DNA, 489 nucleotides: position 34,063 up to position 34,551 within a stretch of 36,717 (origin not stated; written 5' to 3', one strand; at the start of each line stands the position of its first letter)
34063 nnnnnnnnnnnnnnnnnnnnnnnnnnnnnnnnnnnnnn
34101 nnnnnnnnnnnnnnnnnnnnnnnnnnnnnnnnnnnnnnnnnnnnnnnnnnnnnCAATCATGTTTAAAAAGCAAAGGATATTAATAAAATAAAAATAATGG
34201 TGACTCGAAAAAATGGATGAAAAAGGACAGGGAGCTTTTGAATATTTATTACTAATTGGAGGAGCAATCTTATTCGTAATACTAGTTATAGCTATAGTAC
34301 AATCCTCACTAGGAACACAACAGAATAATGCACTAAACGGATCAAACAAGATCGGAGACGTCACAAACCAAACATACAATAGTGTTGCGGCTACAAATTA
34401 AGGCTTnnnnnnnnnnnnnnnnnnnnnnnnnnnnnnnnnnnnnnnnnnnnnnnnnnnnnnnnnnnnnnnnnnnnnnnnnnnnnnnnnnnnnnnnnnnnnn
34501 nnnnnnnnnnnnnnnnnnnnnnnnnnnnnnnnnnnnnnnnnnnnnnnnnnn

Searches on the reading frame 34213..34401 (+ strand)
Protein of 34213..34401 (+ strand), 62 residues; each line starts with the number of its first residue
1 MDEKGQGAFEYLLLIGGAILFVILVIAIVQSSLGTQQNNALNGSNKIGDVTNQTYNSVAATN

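Call 12: search_protein_families(library=pfam, proteins=[window:34213-34401:+], max_evalue=0.001)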
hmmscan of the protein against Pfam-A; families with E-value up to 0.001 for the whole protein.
window:34213-34401:+ (62 aa): 1 family
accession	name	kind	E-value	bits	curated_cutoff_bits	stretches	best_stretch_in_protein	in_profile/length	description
PF04021.17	Class_IIIsignal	-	3.7e-05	24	23.7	1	4-27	2-25/27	Class III signal peptide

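Call 49: find_encoding_contigs(protein=window:34213-34401:+, flank=10000, max_places=6)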
Protein window:34213-34401:+ (62 aa): no gene with exactly this product is on record in the collection.
